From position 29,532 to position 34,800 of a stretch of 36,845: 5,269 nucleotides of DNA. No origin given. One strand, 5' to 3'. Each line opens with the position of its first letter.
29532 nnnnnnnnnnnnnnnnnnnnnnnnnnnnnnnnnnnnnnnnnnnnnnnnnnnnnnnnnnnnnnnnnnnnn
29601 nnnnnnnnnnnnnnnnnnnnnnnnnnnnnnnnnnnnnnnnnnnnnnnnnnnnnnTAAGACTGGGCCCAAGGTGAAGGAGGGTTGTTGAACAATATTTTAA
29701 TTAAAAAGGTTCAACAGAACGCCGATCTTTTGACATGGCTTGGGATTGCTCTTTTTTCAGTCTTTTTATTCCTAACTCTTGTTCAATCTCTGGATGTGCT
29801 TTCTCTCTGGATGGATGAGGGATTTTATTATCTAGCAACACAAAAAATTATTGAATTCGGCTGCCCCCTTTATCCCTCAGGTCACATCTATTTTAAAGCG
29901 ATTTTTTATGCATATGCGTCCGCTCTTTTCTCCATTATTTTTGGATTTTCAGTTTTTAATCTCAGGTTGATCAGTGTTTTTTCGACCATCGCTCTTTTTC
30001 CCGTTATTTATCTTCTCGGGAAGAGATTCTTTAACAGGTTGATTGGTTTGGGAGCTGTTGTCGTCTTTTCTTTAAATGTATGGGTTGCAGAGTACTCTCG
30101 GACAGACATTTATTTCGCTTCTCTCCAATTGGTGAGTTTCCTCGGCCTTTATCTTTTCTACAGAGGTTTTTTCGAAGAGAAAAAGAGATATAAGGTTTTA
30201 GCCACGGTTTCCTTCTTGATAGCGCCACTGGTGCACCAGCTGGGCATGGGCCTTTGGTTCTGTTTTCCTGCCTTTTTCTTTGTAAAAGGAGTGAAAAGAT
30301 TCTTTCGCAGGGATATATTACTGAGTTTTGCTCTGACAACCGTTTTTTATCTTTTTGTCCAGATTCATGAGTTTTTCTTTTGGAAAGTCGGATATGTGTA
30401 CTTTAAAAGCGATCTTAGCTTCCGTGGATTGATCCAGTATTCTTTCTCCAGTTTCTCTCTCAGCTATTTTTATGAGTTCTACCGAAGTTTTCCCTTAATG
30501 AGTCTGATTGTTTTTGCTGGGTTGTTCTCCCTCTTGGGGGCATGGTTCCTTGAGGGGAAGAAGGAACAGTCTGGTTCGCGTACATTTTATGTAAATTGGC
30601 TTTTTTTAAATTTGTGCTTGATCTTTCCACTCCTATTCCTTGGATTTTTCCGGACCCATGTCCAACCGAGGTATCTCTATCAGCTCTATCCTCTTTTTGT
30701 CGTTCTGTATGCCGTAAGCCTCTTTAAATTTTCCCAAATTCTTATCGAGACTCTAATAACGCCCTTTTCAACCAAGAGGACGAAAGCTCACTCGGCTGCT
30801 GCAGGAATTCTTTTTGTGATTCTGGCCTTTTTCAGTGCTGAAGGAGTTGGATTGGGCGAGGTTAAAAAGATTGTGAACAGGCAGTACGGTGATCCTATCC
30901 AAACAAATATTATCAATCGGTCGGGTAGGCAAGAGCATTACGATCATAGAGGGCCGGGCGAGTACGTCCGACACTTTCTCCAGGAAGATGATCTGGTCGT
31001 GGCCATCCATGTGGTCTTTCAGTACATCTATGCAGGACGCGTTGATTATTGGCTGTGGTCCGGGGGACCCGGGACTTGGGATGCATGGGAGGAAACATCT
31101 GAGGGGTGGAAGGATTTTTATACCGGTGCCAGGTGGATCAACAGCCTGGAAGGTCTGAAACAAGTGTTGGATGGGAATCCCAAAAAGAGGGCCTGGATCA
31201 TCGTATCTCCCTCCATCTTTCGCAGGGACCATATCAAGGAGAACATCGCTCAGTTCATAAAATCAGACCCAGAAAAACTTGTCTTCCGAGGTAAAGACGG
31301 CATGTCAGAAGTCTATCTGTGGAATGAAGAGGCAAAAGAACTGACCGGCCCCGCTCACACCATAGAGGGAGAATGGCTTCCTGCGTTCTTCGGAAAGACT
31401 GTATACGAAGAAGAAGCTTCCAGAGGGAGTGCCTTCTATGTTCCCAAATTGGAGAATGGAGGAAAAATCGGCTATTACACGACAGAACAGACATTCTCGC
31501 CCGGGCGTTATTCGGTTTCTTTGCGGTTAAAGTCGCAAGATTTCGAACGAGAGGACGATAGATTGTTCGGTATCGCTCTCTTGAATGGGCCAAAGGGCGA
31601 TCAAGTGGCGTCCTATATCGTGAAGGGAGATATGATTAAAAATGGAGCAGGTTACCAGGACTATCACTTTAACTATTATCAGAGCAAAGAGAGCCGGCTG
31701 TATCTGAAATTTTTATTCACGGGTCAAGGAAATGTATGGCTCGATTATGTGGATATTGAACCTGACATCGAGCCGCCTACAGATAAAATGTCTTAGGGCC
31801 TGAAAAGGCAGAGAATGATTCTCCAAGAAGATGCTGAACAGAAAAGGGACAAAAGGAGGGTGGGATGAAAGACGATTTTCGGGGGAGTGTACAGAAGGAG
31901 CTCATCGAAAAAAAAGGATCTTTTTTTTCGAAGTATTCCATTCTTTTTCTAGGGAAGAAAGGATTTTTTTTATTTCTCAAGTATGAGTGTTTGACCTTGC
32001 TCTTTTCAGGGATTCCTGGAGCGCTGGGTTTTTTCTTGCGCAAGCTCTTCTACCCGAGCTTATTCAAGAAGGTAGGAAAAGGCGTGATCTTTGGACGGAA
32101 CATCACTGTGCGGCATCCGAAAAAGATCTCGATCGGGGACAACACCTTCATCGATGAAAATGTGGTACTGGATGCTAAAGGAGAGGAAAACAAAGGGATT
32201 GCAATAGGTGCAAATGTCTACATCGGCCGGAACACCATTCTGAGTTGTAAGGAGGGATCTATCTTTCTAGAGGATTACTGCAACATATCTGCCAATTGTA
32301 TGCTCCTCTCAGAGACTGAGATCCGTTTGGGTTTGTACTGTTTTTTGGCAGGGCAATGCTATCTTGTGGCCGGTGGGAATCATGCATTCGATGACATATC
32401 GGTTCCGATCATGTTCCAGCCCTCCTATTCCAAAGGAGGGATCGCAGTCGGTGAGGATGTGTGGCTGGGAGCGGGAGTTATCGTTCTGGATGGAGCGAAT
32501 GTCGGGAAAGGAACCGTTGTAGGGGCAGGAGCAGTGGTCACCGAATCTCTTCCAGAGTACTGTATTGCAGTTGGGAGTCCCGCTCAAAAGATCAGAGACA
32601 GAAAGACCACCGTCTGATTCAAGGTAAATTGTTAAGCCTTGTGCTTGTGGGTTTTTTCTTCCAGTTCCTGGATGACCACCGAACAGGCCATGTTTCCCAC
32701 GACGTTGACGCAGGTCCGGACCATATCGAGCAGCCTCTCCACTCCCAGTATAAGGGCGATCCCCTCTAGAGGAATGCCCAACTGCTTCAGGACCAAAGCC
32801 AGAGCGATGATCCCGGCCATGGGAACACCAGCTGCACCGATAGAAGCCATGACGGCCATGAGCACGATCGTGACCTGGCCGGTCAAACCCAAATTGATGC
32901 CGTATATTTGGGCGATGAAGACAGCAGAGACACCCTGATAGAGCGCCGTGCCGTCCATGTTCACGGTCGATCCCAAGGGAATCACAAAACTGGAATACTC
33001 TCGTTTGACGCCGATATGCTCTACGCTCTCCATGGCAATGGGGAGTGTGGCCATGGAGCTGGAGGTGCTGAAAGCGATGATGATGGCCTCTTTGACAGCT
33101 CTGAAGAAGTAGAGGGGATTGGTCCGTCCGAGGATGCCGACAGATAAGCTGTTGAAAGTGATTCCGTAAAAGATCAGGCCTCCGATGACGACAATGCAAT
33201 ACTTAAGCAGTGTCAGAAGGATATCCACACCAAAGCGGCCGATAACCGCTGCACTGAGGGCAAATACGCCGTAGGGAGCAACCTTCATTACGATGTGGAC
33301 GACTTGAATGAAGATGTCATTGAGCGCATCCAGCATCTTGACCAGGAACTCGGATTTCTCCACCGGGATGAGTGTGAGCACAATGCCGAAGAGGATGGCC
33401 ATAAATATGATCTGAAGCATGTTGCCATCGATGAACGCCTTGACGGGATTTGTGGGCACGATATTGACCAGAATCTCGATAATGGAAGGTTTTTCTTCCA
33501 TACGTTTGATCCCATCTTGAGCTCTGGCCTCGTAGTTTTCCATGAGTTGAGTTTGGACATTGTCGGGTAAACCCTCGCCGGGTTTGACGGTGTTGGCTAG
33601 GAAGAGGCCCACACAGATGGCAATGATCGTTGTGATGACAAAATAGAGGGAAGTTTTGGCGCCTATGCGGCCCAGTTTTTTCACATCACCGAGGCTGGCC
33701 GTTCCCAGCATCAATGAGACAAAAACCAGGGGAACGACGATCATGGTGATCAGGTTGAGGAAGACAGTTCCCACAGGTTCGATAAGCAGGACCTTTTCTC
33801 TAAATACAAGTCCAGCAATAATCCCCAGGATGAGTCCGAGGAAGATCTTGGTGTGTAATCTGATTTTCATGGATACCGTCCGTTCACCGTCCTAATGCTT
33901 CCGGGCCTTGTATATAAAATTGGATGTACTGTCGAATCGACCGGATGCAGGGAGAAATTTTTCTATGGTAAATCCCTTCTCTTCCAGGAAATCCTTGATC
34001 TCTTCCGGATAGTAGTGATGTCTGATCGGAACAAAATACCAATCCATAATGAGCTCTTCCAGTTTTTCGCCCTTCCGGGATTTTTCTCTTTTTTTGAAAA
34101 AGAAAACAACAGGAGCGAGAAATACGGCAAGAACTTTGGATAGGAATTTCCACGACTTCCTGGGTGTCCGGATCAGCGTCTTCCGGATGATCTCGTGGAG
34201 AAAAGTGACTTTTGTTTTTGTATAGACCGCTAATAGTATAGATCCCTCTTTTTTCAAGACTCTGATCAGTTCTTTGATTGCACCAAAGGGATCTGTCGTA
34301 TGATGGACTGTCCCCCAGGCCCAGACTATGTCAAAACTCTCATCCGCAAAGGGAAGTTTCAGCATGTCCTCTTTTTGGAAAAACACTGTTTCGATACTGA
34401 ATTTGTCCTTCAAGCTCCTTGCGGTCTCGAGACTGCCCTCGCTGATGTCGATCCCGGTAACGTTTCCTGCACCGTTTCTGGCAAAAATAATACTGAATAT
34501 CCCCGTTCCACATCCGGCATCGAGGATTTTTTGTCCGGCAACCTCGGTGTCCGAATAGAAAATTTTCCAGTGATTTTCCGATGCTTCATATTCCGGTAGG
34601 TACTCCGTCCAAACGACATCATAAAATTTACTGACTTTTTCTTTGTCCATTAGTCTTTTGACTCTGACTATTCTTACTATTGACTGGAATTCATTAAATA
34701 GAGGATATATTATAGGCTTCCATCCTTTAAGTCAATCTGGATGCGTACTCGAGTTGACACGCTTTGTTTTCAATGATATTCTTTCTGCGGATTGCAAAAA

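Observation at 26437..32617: B12-radical SAM + YdjC deacetylase + polyprenyl-phosphate GT2 + GT-C (+ acyltransferase) operon: Arn/Lgm-style lipid-carrier aminosugar delivery with an added radical tailoring step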

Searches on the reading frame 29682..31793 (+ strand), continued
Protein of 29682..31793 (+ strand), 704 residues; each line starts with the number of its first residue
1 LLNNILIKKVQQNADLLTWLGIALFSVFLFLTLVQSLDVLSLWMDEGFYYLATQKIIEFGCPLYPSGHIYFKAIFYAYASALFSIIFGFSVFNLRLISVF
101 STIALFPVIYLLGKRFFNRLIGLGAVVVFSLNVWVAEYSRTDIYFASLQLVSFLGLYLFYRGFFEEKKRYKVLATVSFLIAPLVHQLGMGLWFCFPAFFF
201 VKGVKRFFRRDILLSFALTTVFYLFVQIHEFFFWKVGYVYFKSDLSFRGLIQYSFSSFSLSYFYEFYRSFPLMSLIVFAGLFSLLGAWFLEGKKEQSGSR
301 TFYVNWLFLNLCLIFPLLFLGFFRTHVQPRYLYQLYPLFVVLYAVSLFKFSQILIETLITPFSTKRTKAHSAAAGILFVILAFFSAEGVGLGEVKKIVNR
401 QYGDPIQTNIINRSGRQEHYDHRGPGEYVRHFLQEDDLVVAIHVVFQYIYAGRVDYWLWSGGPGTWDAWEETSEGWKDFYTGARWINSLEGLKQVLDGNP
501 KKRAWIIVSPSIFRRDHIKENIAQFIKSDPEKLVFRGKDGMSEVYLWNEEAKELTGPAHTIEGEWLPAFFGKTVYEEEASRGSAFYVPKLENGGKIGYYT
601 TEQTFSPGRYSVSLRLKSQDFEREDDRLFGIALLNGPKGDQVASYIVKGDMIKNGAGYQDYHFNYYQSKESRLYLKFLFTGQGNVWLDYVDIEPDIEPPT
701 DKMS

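Call 84: find_encoding_contigs(protein=P0353, flank=8000, max_places=1)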
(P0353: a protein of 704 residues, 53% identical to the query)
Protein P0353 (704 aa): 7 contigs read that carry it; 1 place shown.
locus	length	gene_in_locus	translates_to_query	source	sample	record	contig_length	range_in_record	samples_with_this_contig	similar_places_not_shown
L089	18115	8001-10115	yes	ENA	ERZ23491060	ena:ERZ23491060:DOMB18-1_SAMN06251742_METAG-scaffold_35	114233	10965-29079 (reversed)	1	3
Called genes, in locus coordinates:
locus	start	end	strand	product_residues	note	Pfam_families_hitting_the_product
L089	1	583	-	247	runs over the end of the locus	PF00535:Glycos_transf_2, PF13641:Glyco_tranf_2_3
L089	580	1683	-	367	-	PF01075:Glyco_transf_9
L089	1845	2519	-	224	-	PF13489:Methyltransf_23, PF00891:Methyltransf_2 (weak), PF13847:Methyltransf_31, PF08241:Methyltransf_11, PF08242:Methyltransf_12 (weak), PF13649:Methyltransf_25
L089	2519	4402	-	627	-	PF13522:GATase_6, PF13537:GATase_7, PF00733:Asn_synthase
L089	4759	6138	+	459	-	PF02310:B12-binding (weak), PF04055:Radical_SAM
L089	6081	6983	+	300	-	PF04794:YdjC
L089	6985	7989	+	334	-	PF00535:Glycos_transf_2, PF10111:Glyco_tranf_2_2 (weak)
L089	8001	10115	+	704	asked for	PF13231:PMT_2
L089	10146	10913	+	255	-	PF00132:Hexapep, PF14602:Hexapep_2 (weak)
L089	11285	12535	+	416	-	PF00375:SDF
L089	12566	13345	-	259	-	PF01209:Ubie_methyltran, PF08003:Methyltransf_9, PF13489:Methyltransf_23, PF06325:PrmA, PF13847:Methyltransf_31, PF08241:Methyltransf_11, PF08242:Methyltransf_12, PF13649:Methyltransf_25, +1 more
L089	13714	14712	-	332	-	PF01073:3Beta_HSD, PF01370:Epimerase, PF02719:Polysacc_synt_2 (weak), PF04321:RmlD_sub_bind, PF05368:NmrA, PF07993:NAD_binding_4, PF13460:NAD_binding_10, PF16363:GDP_Man_Dehyd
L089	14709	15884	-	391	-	PF13439:Glyco_transf_4, PF13579:Glyco_trans_4_4, PF00534:Glycos_transf_1, PF13692:Glyco_trans_1_4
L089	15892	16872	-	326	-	PF00535:Glycos_transf_2, PF10111:Glyco_tranf_2_2, PF13641:Glyco_tranf_2_3 (weak)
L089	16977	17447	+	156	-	PF00072:Response_reg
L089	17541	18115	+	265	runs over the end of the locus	PF17848:Zn_ribbon_ACC (weak), PF01039:Carboxyl_trans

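Call 85: find_encoding_contigs(protein=P0310, flank=8000, max_places=1)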
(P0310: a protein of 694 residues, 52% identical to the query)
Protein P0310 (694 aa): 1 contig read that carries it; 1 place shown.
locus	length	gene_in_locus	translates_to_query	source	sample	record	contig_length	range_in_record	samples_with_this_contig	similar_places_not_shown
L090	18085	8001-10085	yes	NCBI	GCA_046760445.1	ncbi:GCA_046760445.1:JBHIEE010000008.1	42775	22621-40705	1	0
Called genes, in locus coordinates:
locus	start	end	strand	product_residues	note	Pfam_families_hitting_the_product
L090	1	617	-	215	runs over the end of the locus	PF00891:Methyltransf_2, PF05175:MTS (weak), PF13489:Methyltransf_23, PF01728:FtsJ (faint), PF13847:Methyltransf_31, PF08241:Methyltransf_11, PF08242:Methyltransf_12, PF13649:Methyltransf_25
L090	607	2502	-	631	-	PF13522:GATase_6, PF13537:GATase_7, PF00733:Asn_synthase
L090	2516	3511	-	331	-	PF03966:Trm112p, PF13489:Methyltransf_23, PF08003:Methyltransf_9 (weak), PF08241:Methyltransf_11, PF08242:Methyltransf_12, PF13649:Methyltransf_25, PF13847:Methyltransf_31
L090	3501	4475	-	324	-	PF00535:Glycos_transf_2, PF10111:Glyco_tranf_2_2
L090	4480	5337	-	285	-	PF04794:YdjC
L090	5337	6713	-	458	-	PF04055:Radical_SAM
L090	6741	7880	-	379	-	PF04015:DUF362, PF00037:Fer4 (weak), PF12797:Fer4_2 (faint), PF12837:Fer4_6 (faint), PF13237:Fer4_10, PF14697:Fer4_21 (weak), PF12838:Fer4_7 (weak), PF13187:Fer4_9 (weak), +1 more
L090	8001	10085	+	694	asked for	PF13231:PMT_2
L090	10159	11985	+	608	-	-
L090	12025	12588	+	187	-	-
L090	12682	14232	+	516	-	PF15892:BNR_4 (faint)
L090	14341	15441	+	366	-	PF01075:Glyco_transf_9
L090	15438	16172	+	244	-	PF13641:Glyco_tranf_2_3 (weak), PF00535:Glycos_transf_2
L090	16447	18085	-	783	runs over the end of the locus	PF02366:PMT, PF13231:PMT_2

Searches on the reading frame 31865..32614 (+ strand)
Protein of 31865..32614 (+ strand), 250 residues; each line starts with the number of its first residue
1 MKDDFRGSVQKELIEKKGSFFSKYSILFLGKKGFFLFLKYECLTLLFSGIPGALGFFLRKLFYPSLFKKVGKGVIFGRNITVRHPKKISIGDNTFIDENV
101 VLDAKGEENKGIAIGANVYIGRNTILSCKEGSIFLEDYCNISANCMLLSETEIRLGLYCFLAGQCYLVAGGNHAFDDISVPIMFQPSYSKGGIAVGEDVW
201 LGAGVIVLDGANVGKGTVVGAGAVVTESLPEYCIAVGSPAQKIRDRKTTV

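Call 4: search_protein_families(library=pfam, proteins=[window:31865-32614:+], max_evalue=0.01)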
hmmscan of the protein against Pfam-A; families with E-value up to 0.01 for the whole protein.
window:31865-32614:+ (250 aa): 5 families
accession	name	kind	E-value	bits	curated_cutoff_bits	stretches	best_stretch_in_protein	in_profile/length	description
PF00132.30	Hexapep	-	1.8e-11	43.7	27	1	195-226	4-35/36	Bacterial transferase hexapeptide (six repeats)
PF14602.12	Hexapep_2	-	2.6e-07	30.7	27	1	193-226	2-33/34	Hexapeptide repeat of succinyl-transferase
PF21711.3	DCTN5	-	0.00011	22.4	40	1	67-153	73-140/182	Dynactin subunit 5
PF25087.1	GMPPB_C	-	0.00067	19.8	39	0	192-235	16-59/110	GMPPB C-terminal domain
PF25084.1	LbH_EIF2B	-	0.0011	19.4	54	0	85-146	13-69/105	EIF2B subunit epsilon LbH domain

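Call 5: search_protein_families(library=ncbifam, proteins=[window:31865-32614:+], max_evalue=0.01)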
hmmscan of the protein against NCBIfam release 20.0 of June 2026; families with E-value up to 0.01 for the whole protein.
window:31865-32614:+ (250 aa): 47 families (the best 25 are shown)
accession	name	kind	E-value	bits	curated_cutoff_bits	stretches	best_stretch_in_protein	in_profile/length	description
NF007797.0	PRK10502.1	subfamily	7.8e-26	90.8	192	2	113-248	54-181/183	WcaF family extracellular polysaccharide biosynthesis acetyltransferase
NF007240.0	PRK09677.1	equivalog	1e-20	74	243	1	130-246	63-184/192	putative lipopolysaccharide biosynthesis O-acetyl transferase WbbJ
TIGR04008.1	WcaF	equivalog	2.7e-20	73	326.3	2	113-246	53-178/180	colanic acid biosynthesis acetyltransferase WcaF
NF038307.1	EPS_acetyl_HpsU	equivalog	3.9e-19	68.9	305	2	111-243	51-175/178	hormogonium polysaccharide biosynthesis acetyltransferase HpsU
TIGR03308.1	phn_thr-fam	hypoth_equivalog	1.5e-15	57.6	201.65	1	189-247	105-163/204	phosphonate metabolim protein, transferase hexapeptide repeat family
TIGR03570.1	NeuD_NnaD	subfamily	4.2e-15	55.9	160.8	1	190-241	151-202/202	NeuD/PglB/VioB family sugar acetyltransferase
TIGR03532.1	DapD_Ac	equivalog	5.7e-15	55.6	231.75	1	191-245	159-213/231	2,3,4,5-tetrahydropyridine-2,6-dicarboxylate N-acetyltransferase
NF041874.1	EPS_EpsC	equivalog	1.4e-13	50.9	150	1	194-246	115-167/168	serine O-acetyltransferase EpsC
NF000311.1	Vat_ABCDEFH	equivalog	7.2e-13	48.6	300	1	189-246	107-164/201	Vat family streptogramin A O-acetyltransferase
NF007499.0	PRK10092.1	equivalog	2.8e-12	46.8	314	1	132-244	73-181/183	maltose O-acetyltransferase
NF058585.1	HptprglPActTf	PfamEq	5.5e-12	45.6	300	1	188-248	102-162/172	heptaprenylglyceryl phosphate O-acetyltransferase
NF007076.0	PRK09527.1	equivalog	1e-11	44.6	347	1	192-245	131-184/203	galactoside O-acetyltransferase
NF033468.1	stregram_VatI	exception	2e-11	44.1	415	1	150-247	57-167/208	streptogramin A O-acetyltransferase Vat(I)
NF000490.1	chloram_CatB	equivalog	8.5e-11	41.6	350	1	190-247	108-165/210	type B chloramphenicol O-acetyltransferase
NF000020.1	stregram_VatE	exception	1.1e-10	41.4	450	1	190-243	113-166/214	streptogramin A O-acetyltransferase Vat(E)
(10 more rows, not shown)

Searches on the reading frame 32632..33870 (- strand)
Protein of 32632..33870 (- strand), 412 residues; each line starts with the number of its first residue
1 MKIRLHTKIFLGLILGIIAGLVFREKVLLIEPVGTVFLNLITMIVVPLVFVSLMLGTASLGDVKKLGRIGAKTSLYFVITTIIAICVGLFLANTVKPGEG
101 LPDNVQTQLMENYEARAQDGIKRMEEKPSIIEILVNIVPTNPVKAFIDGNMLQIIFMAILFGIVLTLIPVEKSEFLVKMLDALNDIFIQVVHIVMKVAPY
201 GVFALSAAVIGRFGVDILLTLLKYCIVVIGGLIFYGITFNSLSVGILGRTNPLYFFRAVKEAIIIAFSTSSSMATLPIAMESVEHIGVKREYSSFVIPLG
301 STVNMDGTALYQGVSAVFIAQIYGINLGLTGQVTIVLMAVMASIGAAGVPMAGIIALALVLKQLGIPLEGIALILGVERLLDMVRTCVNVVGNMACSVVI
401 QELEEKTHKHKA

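Call 8: search_protein_families(library=pfam, proteins=[window:32632-33870:-], max_evalue=0.001)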
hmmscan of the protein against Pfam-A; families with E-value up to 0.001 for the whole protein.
window:32632-33870:- (412 aa): 1 family
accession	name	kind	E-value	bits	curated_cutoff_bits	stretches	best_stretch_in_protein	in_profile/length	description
PF00375.23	SDF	-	2.4e-127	425.6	27.9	1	5-402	1-386/387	Sodium:dicarboxylate symporter family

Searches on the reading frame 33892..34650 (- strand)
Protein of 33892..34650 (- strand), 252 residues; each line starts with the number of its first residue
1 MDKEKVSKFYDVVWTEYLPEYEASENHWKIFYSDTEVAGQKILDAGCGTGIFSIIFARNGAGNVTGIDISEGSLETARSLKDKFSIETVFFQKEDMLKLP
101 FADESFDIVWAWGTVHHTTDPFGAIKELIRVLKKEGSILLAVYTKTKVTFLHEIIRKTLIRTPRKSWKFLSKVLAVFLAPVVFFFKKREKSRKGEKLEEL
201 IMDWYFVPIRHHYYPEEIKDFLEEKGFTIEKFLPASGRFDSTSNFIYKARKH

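Call 8: search_protein_families(library=pfam, proteins=[window:33892-34650:-], max_evalue=0.001)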
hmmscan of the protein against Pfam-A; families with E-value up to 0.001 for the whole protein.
window:33892-34650:- (252 aa): 13 families
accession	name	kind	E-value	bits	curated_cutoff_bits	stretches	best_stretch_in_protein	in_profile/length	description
PF08241.18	Methyltransf_11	-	3.9e-25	88.7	21.2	1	43-139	1-94/95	Methyltransferase domain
PF13847.12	Methyltransf_31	-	1e-24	87.3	27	1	38-144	3-113/145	Methyltransferase domain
PF13649.12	Methyltransf_25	-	1.8e-23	83.5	27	1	42-136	1-97/97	Methyltransferase domain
PF13489.12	Methyltransf_23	-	8.8e-18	65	27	1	32-230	16-162/164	Methyltransferase domain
PF08242.18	Methyltransf_12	-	1.7e-14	54.7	30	1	43-137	1-97/98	Methyltransferase domain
PF01209.24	Ubie_methyltran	-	1.1e-12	48.3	20.1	1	27-149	34-160/233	ubiE/COQ5 methyltransferase family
PF08003.17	Methyltransf_9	-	2.5e-08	33.7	23.8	1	27-141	103-218/315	Protein of unknown function (DUF1698)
PF06325.19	PrmA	-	1.7e-07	31.4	22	1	37-111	160-232/296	Ribosomal protein L11 methyltransferase (PrmA)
PF05175.20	MTS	-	2.5e-06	27.7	23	1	38-147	31-145/170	Methyltransferase small domain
PF01728.25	FtsJ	-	7e-06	26.5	24.1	1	38-109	21-95/181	FtsJ-like methyltransferase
PF03848.20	TehB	-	0.00023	21.1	20.4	1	20-109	12-99/193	Tellurite resistance protein TehB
PF02353.26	CMAS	-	0.00063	19.6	27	1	38-152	62-176/273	Mycolic acid cyclopropane synthetase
PF07021.18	MetW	-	0.00071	19.7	21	0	38-134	13-104/193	Methionine biosynthesis protein MetW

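Call 67: search_protein_families(library=ncbifam, proteins=[window:33892-34650:-], max_evalue=0.00001)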
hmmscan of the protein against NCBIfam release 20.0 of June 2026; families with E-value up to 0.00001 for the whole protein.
window:33892-34650:- (252 aa): 41 families (the best 25 are shown)
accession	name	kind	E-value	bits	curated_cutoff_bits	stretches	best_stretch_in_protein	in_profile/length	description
TIGR01983.1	UbiG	equivalog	1.9e-20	73.2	102.95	1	34-156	45-167/228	bifunctional 2-polyprenyl-6-hydroxyphenol methylase/3-demethylubiquinol 3-O-methyltransferase UbiG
TIGR01934.1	MenG_MenH_UbiE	subfamily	3.4e-19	69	158.35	1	36-154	37-155/223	ubiquinone/menaquinone biosynthesis methyltransferase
NF047649.1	MTase_UXPK_star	exception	3.9e-18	65.5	460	1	38-141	77-182/283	methyltransferase/UXPK-star double selenoprotein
TIGR02072.1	BioC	equivalog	1.6e-17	64.1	184.95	1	39-171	35-159/244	malonyl-ACP O-methyltransferase BioC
NF001244.0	PRK00216.1-5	equivalog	4.4e-17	62.2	216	1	36-152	46-165/236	bifunctional demethylmenaquinone methyltransferase/2-methoxy-6-polyprenyl-1,4-benzoquinol methylase UbiE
NF041536.1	ArsM_DUF2284_UU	exception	1.7e-16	59.6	575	1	38-141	76-181/459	arsenite methyltransferase/DUF2284 domain selenoprotein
NF041537.1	ArsM_AhpD_UU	exception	1.9e-16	59.8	510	1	37-142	75-182/345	arsenite methyltransferase/AhpD domain selenoprotein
NF045667.1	MTase_DVU1556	equivalog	6e-16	58.5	155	1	38-146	22-126/213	DVU_1556 family methyltransferase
TIGR02021.1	BchM-ChlM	equivalog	1.6e-15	57.2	158.9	1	34-159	50-172/218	magnesium protoporphyrin IX methyltransferase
NF001241.0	PRK00216.1-2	equivalog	9.6e-15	54.8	327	1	37-162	50-169/231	demethylmenaquinone methyltransferase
NF001243.0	PRK00216.1-4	equivalog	2.1e-14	53.5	235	1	37-139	45-150/237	demethylmenaquinone methyltransferase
NF007610.0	PRK10258.1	equivalog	1.7e-13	50.5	342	1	40-153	44-151/251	malonyl-ACP O-methyltransferase BioC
NF008823.0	PRK11873.1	subfamily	5.7e-13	49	263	1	38-140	77-181/272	arsenite methyltransferase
TIGR04290.1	meth_Rta_06860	hypoth_equivalog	7.7e-13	48.4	300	1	35-132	46-142/226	TIGR04290 family methyltransferase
TIGR02752.1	MenG_heptapren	equivalog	9.6e-13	48.2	419.85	1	38-139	45-148/231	demethylmenaquinone methyltransferase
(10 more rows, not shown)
